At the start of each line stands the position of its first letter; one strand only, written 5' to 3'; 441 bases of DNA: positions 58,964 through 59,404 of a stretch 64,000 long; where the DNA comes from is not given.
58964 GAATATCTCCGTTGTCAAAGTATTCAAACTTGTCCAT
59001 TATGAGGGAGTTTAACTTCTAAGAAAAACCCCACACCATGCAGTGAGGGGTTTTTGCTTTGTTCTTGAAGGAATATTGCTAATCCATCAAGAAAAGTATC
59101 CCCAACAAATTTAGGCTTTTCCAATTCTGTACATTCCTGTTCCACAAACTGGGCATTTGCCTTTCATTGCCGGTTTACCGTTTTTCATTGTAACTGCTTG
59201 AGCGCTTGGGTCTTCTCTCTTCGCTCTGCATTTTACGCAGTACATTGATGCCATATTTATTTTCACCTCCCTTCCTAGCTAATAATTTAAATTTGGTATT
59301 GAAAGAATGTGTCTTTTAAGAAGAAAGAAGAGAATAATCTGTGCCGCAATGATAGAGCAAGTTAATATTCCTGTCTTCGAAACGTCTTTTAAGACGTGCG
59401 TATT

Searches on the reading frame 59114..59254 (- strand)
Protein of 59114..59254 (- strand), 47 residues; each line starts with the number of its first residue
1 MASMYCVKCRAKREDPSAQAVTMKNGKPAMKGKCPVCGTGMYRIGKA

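Call 28: search_protein_families(library=ncbifam, proteins=[window:59114-59254:-], max_evalue=10)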
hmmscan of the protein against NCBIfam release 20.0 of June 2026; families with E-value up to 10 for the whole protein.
seq(47 aa): 3 families
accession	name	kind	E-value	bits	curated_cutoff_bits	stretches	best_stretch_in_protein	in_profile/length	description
NF041909.1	HVO_2753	equivalog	0.028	14.3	80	1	26-45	21-40/59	HVO_2753 family zinc finger protein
NF038196.1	ferrodoxin_EFR1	subfamily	0.049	13.7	75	1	4-37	184-217/242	EFR1 family ferrodoxin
NF001753.0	PRK00481.1-3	subfamily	0.26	10.2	243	1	2-39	121-157/252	NAD-dependent protein deacylase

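Call 29: search_protein_families(library=pfam, proteins=[window:59114-59254:-], max_evalue=10)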
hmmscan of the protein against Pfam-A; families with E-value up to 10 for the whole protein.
seq(47 aa): 8 families
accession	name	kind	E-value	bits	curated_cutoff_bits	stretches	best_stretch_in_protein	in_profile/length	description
PF18930.5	DUF5679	-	7.2e-18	64.9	27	1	5-44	1-40/40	Domain of unknown function (DUF5679)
PF21349.2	RUBY_RBDX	-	0.039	13.9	26.5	1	33-39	18-24/30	Rubrerythrin, rubredoxin-like domain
PF24292.1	DUF7479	-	0.049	14.2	27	1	3-39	2-38/60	Domain of unknown function (DUF7479)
PF11682.14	Zn_ribbon_11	-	0.057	13.5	24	1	34-43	21-30/37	Probable zinc-ribbon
PF20120.5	DUF6510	-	0.11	12.8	26.4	1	1-44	24-64/86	Family of unknown function (DUF6510)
PF13240.11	Zn_Ribbon_1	-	0.12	12.6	25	1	34-39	2-7/23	zinc-ribbon domain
PF22289.1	DmmA-like_C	-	0.13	12.7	27.4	1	4-21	2-19/44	Dimethylamine monooxygenase subunit DmmA-like, C-terminal domain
PF00641.23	Zn_ribbon_RanBP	-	1.2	8.9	27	1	3-15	18-30/30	Zn-finger in Ran binding protein and others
